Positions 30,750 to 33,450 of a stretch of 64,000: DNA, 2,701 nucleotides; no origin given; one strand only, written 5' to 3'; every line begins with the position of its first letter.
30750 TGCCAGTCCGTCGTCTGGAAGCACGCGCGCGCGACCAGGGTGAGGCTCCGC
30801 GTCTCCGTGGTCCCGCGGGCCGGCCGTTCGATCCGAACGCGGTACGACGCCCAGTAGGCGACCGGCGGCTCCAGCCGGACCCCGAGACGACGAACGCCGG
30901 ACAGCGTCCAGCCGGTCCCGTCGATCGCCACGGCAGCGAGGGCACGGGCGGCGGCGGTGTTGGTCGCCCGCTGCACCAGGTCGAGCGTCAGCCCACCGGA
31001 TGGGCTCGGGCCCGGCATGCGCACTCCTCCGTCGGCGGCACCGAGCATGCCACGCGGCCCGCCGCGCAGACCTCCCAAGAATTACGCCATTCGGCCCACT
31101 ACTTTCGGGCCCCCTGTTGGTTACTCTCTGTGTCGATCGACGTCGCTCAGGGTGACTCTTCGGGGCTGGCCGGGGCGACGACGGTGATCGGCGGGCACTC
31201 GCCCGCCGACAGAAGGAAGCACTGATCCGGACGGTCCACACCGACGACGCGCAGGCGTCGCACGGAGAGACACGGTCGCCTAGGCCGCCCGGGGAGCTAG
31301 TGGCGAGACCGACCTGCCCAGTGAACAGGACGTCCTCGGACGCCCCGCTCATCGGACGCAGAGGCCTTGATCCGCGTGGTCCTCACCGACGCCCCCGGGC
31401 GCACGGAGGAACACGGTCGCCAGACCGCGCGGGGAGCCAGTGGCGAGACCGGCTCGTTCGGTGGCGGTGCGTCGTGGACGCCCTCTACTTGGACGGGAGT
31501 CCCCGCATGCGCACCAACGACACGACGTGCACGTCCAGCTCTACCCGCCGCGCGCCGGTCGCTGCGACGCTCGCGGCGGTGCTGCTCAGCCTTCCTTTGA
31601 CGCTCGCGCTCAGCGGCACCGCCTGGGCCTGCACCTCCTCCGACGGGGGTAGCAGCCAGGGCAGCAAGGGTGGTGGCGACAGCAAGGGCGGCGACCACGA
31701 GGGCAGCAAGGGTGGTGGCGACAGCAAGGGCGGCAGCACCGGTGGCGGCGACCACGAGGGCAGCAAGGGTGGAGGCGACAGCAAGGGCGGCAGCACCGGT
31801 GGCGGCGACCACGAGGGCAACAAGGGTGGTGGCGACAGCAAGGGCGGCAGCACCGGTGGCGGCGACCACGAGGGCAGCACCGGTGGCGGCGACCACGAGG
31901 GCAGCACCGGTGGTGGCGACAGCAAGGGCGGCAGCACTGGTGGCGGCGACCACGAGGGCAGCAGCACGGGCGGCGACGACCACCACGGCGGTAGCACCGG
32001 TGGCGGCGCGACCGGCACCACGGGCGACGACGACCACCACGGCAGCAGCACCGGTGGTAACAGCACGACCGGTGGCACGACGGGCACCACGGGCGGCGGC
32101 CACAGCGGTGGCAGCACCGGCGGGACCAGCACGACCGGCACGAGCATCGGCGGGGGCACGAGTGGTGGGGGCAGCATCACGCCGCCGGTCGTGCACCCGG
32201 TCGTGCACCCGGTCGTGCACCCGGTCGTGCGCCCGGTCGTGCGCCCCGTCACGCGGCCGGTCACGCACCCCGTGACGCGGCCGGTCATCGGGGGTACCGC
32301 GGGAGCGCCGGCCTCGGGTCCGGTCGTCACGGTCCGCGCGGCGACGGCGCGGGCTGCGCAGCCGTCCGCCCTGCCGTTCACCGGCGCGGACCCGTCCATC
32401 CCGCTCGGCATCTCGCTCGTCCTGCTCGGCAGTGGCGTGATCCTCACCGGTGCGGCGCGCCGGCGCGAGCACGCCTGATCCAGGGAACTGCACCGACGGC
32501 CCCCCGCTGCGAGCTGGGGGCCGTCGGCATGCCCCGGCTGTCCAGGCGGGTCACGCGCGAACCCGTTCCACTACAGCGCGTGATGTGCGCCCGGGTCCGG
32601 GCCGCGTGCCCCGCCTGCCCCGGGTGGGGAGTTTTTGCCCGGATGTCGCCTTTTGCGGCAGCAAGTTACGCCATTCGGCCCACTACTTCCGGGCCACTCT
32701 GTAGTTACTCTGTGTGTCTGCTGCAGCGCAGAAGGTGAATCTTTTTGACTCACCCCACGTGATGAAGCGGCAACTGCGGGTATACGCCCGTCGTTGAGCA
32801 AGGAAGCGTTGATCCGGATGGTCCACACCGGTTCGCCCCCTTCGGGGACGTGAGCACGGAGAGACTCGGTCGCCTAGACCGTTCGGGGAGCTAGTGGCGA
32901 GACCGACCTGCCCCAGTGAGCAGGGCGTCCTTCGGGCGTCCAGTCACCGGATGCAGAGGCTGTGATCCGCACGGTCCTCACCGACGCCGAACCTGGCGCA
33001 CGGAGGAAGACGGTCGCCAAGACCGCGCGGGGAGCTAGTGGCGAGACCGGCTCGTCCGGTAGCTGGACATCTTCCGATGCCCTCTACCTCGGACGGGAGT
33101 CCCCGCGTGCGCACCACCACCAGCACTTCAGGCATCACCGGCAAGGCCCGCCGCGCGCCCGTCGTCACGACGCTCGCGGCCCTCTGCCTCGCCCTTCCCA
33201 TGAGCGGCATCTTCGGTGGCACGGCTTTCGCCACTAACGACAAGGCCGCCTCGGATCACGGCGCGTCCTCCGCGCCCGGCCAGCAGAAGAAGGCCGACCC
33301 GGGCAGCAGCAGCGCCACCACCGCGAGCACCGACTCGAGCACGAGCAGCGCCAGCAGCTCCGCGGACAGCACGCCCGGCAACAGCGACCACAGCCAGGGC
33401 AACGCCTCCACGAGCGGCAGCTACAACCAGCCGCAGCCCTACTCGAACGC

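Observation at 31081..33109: Two unrelated LPXTG surface-protein genes share a ~300-nt non-coding leader (candidate undescribed cis-regulatory RNA)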

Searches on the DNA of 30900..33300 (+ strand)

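Call 5: search_rna_families(source=window, start=30900, end=33300, threshold=evalue, max_evalue=10, show_alignments=6)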
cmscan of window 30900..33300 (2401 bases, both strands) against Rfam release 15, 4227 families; matches with E-value up to 10: 8.
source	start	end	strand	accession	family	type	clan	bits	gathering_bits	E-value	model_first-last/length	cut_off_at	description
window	31350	31463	+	RF03169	c-di-GMP-II-GAG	Cis-reg; riboswitch;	CL00127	62.7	40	1.6e-11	1-86/86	no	c-di-GMP-II-GAG riboswitch aptamer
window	32946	33060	+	RF03169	c-di-GMP-II-GAG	Cis-reg; riboswitch;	CL00127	53.7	40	3.1e-09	1-86/86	no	c-di-GMP-II-GAG riboswitch aptamer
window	32793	32917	+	RF03169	c-di-GMP-II-GAG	Cis-reg; riboswitch;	CL00127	53.5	40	3.5e-09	1-86/86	no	c-di-GMP-II-GAG riboswitch aptamer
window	31206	31323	+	RF03169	c-di-GMP-II-GAG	Cis-reg; riboswitch;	CL00127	50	40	2.8e-08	1-86/86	no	c-di-GMP-II-GAG riboswitch aptamer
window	32524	32553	-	RF02440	SpF59_sRNA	Gene; sRNA;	-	18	37.2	4.1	1-54/54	no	Streptococcus sRNA SpF59 (ldcC RNA)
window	31456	31525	+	RF01554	TB9Cs2H1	Gene; snRNA; snoRNA; HACA-box;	-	16.3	45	9.6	1-68/68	no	Trypanosomatid snoRNA TB9Cs2H1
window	31187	31211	-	RF01686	Acido-1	Gene; sRNA;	-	15.3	50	9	40-64/64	no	Acido-1 RNA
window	32567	32637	+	RF02837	anti-hemB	Gene; sRNA;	-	14.6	49.5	4.3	1-81/81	no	Burkholderia RNA 7 (anti-hemB)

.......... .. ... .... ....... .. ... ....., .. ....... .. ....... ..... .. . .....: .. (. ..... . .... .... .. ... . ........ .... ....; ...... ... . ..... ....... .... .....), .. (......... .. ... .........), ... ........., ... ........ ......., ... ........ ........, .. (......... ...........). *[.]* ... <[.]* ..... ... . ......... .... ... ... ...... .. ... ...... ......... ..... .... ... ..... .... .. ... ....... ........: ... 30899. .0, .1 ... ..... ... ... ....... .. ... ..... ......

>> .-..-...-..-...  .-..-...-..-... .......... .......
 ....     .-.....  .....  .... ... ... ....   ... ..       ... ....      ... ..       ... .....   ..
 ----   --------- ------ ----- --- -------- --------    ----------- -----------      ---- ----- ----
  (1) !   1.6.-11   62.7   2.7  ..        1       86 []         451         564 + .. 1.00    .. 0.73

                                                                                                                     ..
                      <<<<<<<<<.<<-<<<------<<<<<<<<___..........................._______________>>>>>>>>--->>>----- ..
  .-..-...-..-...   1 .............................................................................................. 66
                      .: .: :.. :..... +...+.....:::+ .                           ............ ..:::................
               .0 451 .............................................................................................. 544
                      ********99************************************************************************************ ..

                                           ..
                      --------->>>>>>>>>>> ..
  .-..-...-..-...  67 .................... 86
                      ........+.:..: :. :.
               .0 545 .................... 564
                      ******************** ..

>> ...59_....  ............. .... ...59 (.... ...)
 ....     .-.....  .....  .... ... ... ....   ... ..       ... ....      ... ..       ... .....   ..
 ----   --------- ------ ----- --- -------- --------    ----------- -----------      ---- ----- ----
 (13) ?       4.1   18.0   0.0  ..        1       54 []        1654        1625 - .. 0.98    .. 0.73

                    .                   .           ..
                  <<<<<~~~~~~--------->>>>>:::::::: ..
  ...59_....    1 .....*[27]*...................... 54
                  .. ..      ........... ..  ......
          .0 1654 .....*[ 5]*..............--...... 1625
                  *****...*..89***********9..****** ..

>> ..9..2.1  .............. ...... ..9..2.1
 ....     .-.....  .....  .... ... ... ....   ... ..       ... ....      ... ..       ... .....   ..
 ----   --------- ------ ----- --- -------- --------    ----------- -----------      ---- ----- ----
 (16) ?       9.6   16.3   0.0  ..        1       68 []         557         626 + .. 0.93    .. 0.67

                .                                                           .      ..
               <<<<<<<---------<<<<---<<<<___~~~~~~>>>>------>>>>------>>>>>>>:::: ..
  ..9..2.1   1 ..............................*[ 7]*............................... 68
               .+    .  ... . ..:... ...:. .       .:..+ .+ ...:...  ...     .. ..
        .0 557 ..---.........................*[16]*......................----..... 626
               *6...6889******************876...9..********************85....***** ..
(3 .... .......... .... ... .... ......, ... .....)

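Call 26: build_rna_model(alignment_id=A3, structure=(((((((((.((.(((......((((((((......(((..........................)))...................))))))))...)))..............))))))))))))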
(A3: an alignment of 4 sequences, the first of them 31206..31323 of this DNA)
Model R1 built from alignment A3 (4 sequences, 126 columns); structure: as given.
model positions 119; base pairs 24; branch points 0; effective number of sequences 1.21; information 0.591 bits per position. Calibrated on 0.2 Mb of random sequence (short: E-values are rough).
structure used (alignment columns):
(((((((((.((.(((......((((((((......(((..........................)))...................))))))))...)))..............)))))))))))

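Call 27: search_with_rna_model(model_id=R1, sources=[window, L001, L002, L003, L004, L005, L006, L007, L008, L009, L010, L011, L012, L013, L014, L015, L016, L017, L018, L019, L020, L021, L022, L023, L024, L025, L026, L027, L028, L029, L030, L031, L032, L033, L034, L035, L036, L037, L038, L039, L040, L041, L042, L043, L044, L045, L046, L047, L048, L049, L050, L051, L052, L053, L054, L055, L056, L057, L058, L059, L060, L061, L062, L063, L064, L065, L066, L067, L068, L069, L070, L071, L072, L073, L074, L075, L076, L077, L078, L079, L080, L081, L082, L083, L084, L085, L086, L087, L088, L089, L090, L091, L092, L093, L094, L095, L096, L097, L098, L099], max_evalue=0.01, make_alignment=true)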
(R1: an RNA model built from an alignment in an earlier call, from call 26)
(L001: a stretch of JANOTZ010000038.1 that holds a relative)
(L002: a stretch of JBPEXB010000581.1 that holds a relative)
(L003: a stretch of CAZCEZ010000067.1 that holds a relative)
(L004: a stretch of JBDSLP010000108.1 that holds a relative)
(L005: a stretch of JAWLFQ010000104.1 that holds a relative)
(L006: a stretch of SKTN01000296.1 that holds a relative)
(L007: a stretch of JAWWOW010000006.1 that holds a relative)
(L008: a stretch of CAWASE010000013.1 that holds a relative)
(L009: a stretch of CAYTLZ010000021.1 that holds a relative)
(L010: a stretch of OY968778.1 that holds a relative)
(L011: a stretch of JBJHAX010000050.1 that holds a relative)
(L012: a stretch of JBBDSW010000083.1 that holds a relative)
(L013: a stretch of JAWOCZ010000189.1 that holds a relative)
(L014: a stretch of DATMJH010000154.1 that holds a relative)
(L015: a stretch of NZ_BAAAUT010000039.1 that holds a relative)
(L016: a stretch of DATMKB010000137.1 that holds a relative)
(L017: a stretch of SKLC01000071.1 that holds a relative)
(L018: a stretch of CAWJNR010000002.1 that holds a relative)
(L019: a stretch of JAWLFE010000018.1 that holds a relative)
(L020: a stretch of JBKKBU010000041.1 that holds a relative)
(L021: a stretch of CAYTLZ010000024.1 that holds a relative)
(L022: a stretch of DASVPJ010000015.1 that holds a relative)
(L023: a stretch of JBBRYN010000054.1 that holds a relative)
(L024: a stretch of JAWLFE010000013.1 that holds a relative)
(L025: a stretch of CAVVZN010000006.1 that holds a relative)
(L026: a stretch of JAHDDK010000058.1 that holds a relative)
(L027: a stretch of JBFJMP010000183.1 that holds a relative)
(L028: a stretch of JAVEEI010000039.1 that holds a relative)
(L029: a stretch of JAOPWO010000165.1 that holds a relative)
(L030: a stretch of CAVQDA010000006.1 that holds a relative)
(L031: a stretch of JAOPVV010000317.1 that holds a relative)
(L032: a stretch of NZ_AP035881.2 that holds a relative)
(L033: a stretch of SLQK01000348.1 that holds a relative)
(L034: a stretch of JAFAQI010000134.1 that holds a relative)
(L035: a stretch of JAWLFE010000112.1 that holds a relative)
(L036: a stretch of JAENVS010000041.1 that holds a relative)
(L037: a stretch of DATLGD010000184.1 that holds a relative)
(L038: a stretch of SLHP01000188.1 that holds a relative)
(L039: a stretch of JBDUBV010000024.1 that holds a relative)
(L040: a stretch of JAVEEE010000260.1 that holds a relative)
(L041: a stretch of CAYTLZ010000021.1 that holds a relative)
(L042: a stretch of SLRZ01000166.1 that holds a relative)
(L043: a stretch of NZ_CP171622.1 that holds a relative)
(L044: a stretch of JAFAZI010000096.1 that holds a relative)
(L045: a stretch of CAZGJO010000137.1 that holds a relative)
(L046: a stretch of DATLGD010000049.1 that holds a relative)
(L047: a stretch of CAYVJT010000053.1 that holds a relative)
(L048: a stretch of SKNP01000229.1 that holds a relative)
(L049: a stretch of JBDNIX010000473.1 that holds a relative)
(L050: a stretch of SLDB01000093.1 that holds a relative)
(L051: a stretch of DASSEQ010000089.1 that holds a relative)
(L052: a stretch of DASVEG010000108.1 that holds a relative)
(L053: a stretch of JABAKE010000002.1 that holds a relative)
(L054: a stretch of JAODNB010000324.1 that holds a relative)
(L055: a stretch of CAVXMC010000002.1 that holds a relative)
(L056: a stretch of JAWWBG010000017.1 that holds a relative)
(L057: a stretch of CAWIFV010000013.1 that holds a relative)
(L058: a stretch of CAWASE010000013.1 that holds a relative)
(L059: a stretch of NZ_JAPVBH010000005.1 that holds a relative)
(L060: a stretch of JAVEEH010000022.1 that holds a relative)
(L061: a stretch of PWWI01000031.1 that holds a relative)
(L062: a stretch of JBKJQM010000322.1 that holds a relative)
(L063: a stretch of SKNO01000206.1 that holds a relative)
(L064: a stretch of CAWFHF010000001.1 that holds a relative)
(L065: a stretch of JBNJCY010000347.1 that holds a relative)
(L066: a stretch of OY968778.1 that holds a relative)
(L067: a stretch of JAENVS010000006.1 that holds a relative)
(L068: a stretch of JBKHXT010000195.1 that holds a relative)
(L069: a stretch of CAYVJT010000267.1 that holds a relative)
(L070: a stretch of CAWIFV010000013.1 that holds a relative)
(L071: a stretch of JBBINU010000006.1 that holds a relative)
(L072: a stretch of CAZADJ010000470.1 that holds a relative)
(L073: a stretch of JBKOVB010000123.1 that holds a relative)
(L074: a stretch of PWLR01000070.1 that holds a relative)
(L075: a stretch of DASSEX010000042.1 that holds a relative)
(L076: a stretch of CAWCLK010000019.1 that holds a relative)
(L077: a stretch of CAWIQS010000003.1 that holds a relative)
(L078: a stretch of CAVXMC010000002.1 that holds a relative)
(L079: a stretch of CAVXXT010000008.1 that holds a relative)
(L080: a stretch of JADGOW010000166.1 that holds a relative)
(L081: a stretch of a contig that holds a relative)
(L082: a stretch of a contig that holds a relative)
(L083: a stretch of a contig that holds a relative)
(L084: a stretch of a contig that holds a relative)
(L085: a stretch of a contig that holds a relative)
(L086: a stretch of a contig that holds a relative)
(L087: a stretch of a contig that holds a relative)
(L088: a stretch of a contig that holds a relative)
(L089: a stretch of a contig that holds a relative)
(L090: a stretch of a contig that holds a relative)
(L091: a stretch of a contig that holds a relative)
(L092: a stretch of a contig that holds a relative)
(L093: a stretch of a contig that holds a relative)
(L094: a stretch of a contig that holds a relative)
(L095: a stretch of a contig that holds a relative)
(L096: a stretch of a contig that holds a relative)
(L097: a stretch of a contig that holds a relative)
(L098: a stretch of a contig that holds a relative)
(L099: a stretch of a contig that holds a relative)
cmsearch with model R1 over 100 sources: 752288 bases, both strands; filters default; matches with E-value up to 0.01: 112.
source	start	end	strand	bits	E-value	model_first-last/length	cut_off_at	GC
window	32946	33061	+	128.7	2.5e-28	1-119/119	no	0.69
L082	3408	3525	+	127.3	5.6e-28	1-119/119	no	0.69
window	31351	31463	+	124.2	3.2e-27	1-119/119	no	0.73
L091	6020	6137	+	121.6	1.4e-26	1-119/119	no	0.74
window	32793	32917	+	121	2e-26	1-119/119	no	0.65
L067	7654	7784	-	118.5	8e-26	1-119/119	no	0.67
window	31206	31323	+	116.1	3.1e-25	1-119/119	no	0.69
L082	3264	3379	+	115.8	3.7e-25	1-119/119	no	0.68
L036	768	884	-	114.8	6.5e-25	1-119/119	no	0.68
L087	4266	4390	-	112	3.1e-24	1-119/119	no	0.7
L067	7813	7932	-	111.6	4e-24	1-119/119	no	0.66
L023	1974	2091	+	111.5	4.2e-24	1-119/119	no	0.66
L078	924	1034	-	107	5.3e-23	1-119/119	no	0.7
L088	4702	4825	-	106.4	7.3e-23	1-119/119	no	0.72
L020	1216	1330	-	104.9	1.8e-22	1-119/119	no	0.7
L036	914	1031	-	102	9e-22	1-119/119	no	0.68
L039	822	939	-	99.2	4.4e-21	1-119/119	no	0.71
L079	3511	3610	-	99.1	4.7e-21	1-119/119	no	0.7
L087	4418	4540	-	98.9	5.2e-21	1-119/119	no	0.69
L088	4851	4974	-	98.3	7.2e-21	1-119/119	no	0.73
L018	194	298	+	96.8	1.7e-20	1-119/119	no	0.71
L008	1068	1186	-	96.1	2.5e-20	1-119/119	no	0.69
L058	346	464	+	95.8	3.1e-20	1-119/119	no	0.7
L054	4006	4125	-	94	8.6e-20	1-119/119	no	0.7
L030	5644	5751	+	93.2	1.3e-19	1-119/119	no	0.67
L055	4298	4417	+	92.9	1.6e-19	1-119/119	no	0.67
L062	1414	1518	+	91.1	4.4e-19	1-119/119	no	0.72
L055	4156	4258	+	90.8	5.1e-19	1-119/119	no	0.7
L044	4662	4780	+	89.1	1.4e-18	1-119/119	no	0.66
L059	6721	6832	+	88.5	1.9e-18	1-119/119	no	0.69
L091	5862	5994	+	88.5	1.9e-18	1-119/119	no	0.74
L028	6612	6725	-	88.2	2.3e-18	1-119/119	no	0.68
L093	5703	5824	+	87.6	3.2e-18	1-119/119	no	0.68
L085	849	966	-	87.1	4.3e-18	1-119/119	no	0.72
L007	3082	3210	+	86.7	5.2e-18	1-119/119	no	0.67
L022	5020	5136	+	85.8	8.6e-18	1-119/119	no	0.72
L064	4036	4161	+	85.7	9.3e-18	1-119/119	no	0.75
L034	4460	4578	-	85.2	1.2e-17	1-119/119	no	0.72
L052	6906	7029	-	84.7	1.6e-17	1-119/119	no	0.66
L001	2918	3031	+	84.3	2e-17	1-119/119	no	0.68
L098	2054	2168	+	84.1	2.3e-17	1-119/119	no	0.74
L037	1291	1412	-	80.1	2.2e-16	1-119/119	no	0.72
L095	5852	5962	+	79.9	2.5e-16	1-119/119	no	0.7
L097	1261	1384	-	79.9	2.5e-16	1-119/119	no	0.68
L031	2294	2411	+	79.5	3.1e-16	1-119/119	no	0.74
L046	175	302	+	78.3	6e-16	1-119/119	no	0.77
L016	1718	1842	+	78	7.4e-16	1-119/119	no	0.75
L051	3408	3516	-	77.4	1e-15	1-119/119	no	0.69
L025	2950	3061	-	77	1.3e-15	1-119/119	no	0.71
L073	3465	3579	+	76.7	1.5e-15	1-119/119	no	0.73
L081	945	1058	-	75.8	2.6e-15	1-119/119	no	0.7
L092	6623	6733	-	74.4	5.7e-15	1-119/119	no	0.72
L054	4161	4259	-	73.3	1e-14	1-119/119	no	0.71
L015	6813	6926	-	72.8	1.4e-14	1-119/119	no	0.67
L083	2096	2196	-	68.7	1.4e-13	1-119/119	no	0.76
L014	854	954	-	68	2.1e-13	1-119/119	no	0.75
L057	2078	2172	-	66.1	6.2e-13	1-119/119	no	0.67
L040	3177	3277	-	65.4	8.9e-13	1-119/119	no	0.73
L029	2117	2228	+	65.1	1.1e-12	1-119/119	no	0.72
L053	1817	1931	-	63.5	2.7e-12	1-119/119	no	0.71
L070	6228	6328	-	62.5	4.8e-12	1-119/119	no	0.68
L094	2927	3008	+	61.4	8.6e-12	1-119/119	no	0.71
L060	5011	5097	+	60.2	1.8e-11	1-119/119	no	0.71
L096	2597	2687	-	53.3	8.6e-10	1-119/119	no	0.67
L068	1231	1330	+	51.3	2.7e-09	1-119/119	no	0.67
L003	4390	4499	-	50.6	4e-09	1-119/119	no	0.67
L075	481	578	-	48.6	1.2e-08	1-119/119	no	0.72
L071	6733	6817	-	48.4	1.4e-08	1-119/119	no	0.78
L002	1688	1777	-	48.2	1.5e-08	1-119/119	no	0.69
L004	4966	5048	-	47.6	2.2e-08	1-119/119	no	0.69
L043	1297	1385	-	46.8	3.5e-08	1-119/119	no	0.65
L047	5341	5477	-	42.1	4.8e-07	1-119/119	no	0.67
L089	6109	6213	+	42.1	4.8e-07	1-119/119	no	0.71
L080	5932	6045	+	41.2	8e-07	1-119/119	no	0.72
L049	3506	3614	+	41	9e-07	1-119/119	no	0.65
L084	4547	4637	-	41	9.3e-07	1-119/119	no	0.7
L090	5868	5958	+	39.6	2e-06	1-119/119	no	0.69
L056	2592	2692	+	39.6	2.1e-06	1-119/119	no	0.69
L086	3842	3967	-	39.3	2.4e-06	1-119/119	no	0.7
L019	77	191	-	39.2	2.5e-06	1-119/119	no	0.68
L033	977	1072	-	39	2.8e-06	1-119/119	no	0.73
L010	3158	3260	+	38.8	3.1e-06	1-119/119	no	0.69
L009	4455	4563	+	38.4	4.1e-06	1-119/119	no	0.73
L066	3333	3421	-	38.2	4.4e-06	1-119/119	no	0.74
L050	2478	2580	-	37.8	5.7e-06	1-119/119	no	0.75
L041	4483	4583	-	37.7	6e-06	1-119/119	no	0.7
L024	1109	1200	+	37.4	6.9e-06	1-119/119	no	0.72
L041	7720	7827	-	36.2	1.4e-05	1-119/119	no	0.69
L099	959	1069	-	35.9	1.6e-05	1-119/119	no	0.74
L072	171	270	-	35.8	1.7e-05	1-119/119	no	0.73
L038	5822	5915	-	35.7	1.8e-05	1-119/119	no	0.72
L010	7112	7210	+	35.6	1.9e-05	1-119/119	no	0.73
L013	4875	4970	-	35.5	2.1e-05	1-119/119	no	0.75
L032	3852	3932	-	35.4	2.2e-05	1-119/119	no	0.7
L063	5715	5833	+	34.8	3.1e-05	1-119/119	no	0.72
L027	133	254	-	34.6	3.5e-05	1-119/119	no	0.7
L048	1457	1562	-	34.1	4.6e-05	1-119/119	no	0.75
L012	2451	2540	-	33.7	5.7e-05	1-119/119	no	0.76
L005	2916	3018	+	33.5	6.5e-05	1-119/119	no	0.75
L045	853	956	-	33.2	7.7e-05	1-119/119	no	0.71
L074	917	1013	-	33.1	7.9e-05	1-119/119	no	0.68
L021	6627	6742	-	32.1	0.00014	1-119/119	no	0.69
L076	4212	4322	+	31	0.00026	1-119/119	no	0.71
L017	3388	3487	+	30.9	0.00027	1-119/119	no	0.74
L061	3494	3589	-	30.9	0.00028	1-119/119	no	0.76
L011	5076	5173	+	30.6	0.00033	1-119/119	no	0.67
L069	4691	4784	-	30.4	0.00037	1-119/119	no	0.68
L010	5070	5170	+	30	0.00046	1-119/119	no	0.66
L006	1428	1536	+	28.6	0.001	1-119/119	no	0.73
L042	2658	2761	-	28.6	0.001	1-119/119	no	0.77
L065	1987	2089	+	28.1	0.0014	1-119/119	no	0.77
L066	4879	4976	-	24.7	0.0092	1-119/119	no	0.78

Alignment A4: 112 matches aligned to the model, 227 columns, each read 5' to 3' on its own strand. Consensus structure (alignment columns), stored with it:
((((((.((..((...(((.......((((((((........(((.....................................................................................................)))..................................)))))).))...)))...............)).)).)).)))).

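Call 30: search_with_rna_model(model_id=R1, sources=[L100, L101, L102, L103, L104, L105, L106, L107, L108, L109, L110, L111, L112, L113, L114, L115, L116, L117, L118], max_evalue=0.01, make_alignment=true)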
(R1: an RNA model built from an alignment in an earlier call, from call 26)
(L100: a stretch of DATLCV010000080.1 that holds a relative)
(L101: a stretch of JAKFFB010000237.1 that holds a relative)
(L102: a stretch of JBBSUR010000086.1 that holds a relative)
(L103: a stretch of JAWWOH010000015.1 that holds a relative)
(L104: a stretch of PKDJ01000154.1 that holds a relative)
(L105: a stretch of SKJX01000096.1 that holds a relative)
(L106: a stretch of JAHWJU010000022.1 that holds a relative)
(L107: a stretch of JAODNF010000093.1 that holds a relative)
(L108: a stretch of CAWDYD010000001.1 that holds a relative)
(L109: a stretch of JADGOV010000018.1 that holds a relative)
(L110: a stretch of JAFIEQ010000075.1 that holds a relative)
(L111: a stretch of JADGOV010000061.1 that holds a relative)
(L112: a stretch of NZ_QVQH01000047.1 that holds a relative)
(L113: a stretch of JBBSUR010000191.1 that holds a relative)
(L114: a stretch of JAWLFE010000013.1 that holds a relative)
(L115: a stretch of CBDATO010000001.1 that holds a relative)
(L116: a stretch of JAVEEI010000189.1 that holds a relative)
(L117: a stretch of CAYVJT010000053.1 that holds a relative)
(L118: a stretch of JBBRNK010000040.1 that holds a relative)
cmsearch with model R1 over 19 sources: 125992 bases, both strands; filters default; matches with E-value up to 0.01: 20.
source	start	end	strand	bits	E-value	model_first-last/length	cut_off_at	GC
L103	5643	5761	-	121.3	2.8e-27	1-119/119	no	0.71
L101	6487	6602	+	109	2.9e-24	1-119/119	no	0.71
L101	6342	6457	+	95.8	5.2e-21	1-119/119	no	0.69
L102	467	579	+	95.5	5.9e-21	1-119/119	no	0.66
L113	3231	3342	+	93.7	1.7e-20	1-119/119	no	0.66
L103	5789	5907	-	92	4.5e-20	1-119/119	no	0.69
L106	1186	1302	-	89.4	1.9e-19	1-119/119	no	0.69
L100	4590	4703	+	86.3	1.1e-18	1-119/119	no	0.67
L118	1594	1709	+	85.4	1.8e-18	1-119/119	no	0.69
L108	2510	2623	-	84.2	3.7e-18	1-119/119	no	0.68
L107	6984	7095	-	79.6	4.8e-17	1-119/119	no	0.65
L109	7444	7556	+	79.3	5.8e-17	1-119/119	no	0.68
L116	4779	4895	-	77.9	1.3e-16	1-119/119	no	0.71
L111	1427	1538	+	77.9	1.3e-16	1-119/119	no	0.69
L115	1341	1482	+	73.6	1.5e-15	1-119/119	no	0.65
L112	5540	5654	+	58.9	6.1e-12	1-119/119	no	0.75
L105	6296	6396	-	37.6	1.1e-06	1-119/119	no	0.74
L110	2996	3085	-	31.2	4e-05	1-119/119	no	0.72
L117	3865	3974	-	28.6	0.00017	1-119/119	no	0.77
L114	5585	5693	+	26.3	0.00063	1-119/119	no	0.73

Alignment A5: 20 matches aligned to the model, 183 columns, each read 5' to 3' on its own strand. Consensus structure (alignment columns), stored with it:
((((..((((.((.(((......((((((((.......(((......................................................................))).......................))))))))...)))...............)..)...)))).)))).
